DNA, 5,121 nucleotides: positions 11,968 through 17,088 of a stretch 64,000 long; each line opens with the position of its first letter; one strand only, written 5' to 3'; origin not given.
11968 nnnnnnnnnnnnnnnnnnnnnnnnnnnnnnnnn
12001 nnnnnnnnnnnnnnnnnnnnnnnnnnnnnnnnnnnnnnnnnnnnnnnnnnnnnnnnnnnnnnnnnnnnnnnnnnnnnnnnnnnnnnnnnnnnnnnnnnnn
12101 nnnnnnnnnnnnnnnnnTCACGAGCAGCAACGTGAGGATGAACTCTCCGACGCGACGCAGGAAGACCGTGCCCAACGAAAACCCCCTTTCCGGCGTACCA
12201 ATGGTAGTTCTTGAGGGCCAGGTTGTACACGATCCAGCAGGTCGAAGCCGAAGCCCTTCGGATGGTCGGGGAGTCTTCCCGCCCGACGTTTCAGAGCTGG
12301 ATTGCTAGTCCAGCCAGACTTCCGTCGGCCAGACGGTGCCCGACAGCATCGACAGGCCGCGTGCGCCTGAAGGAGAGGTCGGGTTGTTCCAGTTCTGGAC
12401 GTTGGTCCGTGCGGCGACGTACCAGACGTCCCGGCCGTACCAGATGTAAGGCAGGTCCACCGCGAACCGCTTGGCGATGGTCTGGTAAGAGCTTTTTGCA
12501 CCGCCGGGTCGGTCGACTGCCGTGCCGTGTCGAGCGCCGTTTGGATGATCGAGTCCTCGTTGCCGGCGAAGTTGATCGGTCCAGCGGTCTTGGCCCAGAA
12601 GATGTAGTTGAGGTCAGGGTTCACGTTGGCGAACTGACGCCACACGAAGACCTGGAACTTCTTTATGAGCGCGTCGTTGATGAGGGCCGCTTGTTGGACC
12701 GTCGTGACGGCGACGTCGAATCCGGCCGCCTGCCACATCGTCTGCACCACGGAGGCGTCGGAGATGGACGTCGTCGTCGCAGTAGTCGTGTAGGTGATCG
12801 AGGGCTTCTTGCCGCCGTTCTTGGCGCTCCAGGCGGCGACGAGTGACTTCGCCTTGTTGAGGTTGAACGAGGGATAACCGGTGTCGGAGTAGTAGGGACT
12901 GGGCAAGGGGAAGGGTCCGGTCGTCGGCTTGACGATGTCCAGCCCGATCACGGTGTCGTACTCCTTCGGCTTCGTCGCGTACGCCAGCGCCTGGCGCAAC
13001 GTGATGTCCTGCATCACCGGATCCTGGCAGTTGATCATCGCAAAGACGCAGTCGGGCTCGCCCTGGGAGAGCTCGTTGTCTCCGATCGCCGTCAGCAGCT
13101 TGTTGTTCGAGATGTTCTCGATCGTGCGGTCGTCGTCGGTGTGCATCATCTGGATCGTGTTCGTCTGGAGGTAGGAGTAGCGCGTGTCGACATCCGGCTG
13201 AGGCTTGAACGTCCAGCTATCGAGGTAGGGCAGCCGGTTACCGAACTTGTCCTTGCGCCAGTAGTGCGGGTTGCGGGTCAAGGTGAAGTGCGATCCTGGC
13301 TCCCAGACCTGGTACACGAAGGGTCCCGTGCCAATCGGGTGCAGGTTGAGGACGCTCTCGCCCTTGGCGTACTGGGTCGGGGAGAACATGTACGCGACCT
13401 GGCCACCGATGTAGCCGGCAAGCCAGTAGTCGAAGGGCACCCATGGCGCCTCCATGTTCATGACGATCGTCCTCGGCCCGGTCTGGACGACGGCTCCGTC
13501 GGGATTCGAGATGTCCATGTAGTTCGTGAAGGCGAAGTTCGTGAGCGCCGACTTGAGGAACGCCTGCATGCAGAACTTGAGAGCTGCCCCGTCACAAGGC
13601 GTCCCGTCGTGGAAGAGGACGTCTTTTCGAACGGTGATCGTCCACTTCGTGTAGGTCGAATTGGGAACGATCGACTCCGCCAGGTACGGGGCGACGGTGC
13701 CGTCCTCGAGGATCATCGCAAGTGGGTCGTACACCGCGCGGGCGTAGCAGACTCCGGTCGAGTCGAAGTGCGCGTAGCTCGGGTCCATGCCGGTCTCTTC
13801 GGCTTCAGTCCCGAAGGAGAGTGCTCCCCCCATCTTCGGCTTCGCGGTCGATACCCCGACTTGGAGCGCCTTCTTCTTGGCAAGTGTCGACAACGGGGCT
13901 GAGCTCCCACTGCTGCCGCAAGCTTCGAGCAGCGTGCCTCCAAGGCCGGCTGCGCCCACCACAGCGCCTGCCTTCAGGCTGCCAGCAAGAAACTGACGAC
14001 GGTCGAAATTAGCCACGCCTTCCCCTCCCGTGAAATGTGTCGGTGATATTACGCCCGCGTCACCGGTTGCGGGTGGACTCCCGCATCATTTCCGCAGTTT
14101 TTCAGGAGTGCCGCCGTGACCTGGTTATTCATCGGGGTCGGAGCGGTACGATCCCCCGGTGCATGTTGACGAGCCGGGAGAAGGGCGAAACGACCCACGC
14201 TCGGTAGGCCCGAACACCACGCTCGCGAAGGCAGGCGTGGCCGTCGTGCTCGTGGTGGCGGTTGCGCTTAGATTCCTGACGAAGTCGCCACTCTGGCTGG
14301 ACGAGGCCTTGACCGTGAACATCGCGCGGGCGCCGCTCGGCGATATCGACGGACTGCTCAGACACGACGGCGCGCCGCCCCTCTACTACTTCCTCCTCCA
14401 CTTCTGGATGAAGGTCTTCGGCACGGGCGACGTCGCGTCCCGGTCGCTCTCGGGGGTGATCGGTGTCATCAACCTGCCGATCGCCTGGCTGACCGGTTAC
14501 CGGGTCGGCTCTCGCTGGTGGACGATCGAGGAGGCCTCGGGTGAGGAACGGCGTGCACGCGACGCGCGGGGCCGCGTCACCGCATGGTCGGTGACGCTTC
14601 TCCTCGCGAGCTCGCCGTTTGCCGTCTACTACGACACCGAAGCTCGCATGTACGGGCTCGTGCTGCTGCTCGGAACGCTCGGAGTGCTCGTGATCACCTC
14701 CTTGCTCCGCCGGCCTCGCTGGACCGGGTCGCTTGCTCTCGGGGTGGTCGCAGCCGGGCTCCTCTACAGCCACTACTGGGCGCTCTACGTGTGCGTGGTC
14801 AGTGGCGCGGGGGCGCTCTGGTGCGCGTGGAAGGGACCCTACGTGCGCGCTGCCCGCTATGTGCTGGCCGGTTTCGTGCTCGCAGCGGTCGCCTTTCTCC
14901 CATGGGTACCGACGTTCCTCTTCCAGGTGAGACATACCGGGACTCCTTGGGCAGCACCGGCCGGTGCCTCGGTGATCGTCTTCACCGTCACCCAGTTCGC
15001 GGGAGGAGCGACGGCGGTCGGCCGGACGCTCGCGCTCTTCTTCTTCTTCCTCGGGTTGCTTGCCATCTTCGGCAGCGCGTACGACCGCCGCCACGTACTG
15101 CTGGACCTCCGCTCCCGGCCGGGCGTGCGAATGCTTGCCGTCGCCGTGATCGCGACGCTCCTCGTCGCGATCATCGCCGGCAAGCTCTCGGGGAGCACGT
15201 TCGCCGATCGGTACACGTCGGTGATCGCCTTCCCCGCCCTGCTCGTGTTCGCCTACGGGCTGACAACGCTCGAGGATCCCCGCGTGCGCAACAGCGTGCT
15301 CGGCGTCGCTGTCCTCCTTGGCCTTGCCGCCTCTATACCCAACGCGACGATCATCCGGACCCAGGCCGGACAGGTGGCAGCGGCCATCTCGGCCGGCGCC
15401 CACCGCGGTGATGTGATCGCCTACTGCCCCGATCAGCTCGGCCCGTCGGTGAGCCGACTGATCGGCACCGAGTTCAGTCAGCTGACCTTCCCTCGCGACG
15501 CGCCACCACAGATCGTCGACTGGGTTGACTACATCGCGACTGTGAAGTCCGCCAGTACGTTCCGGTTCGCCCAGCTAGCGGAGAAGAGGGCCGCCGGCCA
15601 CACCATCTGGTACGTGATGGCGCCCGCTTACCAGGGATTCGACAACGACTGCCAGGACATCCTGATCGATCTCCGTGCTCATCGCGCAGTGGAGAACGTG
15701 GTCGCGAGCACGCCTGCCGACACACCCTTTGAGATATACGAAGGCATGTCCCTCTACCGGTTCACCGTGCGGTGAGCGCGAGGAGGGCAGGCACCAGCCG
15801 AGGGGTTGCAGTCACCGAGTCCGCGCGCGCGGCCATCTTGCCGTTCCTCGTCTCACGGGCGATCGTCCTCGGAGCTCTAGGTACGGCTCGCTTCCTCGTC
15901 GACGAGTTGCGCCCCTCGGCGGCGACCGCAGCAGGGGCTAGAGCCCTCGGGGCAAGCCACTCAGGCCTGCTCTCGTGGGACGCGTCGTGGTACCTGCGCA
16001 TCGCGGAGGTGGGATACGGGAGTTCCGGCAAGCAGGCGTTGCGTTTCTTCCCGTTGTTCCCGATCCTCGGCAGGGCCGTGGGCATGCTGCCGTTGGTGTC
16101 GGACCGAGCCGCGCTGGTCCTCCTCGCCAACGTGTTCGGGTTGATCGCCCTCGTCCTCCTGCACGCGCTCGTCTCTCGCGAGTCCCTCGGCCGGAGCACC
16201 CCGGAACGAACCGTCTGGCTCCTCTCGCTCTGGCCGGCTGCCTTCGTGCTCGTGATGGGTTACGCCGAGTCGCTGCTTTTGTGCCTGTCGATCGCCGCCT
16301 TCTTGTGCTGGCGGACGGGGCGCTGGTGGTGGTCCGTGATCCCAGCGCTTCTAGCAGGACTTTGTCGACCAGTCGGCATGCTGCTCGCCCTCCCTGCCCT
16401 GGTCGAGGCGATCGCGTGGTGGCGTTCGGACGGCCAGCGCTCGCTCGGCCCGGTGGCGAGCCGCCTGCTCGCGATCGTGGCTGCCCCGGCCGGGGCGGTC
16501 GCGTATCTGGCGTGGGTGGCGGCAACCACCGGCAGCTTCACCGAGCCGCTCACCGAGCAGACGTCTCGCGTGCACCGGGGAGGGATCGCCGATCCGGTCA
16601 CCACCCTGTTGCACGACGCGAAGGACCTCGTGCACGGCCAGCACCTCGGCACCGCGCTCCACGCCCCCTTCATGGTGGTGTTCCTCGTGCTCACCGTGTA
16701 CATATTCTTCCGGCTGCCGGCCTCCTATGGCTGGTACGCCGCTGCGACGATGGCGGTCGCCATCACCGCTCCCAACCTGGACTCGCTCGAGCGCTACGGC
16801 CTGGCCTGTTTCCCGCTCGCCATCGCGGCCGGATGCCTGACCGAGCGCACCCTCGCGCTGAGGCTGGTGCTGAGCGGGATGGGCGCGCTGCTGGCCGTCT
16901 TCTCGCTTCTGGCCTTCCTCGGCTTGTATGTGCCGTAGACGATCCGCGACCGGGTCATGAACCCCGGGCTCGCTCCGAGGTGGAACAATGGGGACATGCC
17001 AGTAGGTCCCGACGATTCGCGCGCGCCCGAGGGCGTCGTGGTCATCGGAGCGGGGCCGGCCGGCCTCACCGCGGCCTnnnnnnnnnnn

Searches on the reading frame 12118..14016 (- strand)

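Call 30: search_protein_families(library=pfam, proteins=[window:12118-14016:-], max_evalue=0.0001)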
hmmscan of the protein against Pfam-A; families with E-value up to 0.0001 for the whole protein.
window:12118-14016:- (632 aa): 1 family
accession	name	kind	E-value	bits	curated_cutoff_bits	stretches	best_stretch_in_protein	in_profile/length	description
PF00496.27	SBP_bac_5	-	1.3e-54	186.2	32.4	1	108-478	2-363/368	Bacterial extracellular solute-binding proteins, family 5 Middle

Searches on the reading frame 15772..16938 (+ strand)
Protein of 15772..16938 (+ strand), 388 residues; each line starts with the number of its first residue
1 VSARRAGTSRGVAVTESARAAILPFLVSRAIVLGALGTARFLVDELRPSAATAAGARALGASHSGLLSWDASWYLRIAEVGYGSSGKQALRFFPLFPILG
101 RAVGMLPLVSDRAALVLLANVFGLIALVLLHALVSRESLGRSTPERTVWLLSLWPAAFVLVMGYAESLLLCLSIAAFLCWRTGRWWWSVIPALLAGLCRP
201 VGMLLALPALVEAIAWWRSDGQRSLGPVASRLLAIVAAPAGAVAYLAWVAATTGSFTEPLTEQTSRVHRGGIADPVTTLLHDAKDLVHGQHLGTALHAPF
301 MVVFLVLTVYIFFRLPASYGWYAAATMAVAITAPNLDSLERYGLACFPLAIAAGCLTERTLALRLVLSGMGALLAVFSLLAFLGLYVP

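Call 31: search_protein_families(library=pfam, proteins=[window:15772-16938:+], max_evalue=0.0001)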
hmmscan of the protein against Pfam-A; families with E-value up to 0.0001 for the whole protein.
window:15772-16938:+ (388 aa): 1 family
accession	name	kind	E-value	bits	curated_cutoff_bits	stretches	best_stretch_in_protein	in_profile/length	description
PF04188.19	Mannosyl_trans2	-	7.3e-09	35.9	22.4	1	46-202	38-202/443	Mannosyltransferase (PIG-V)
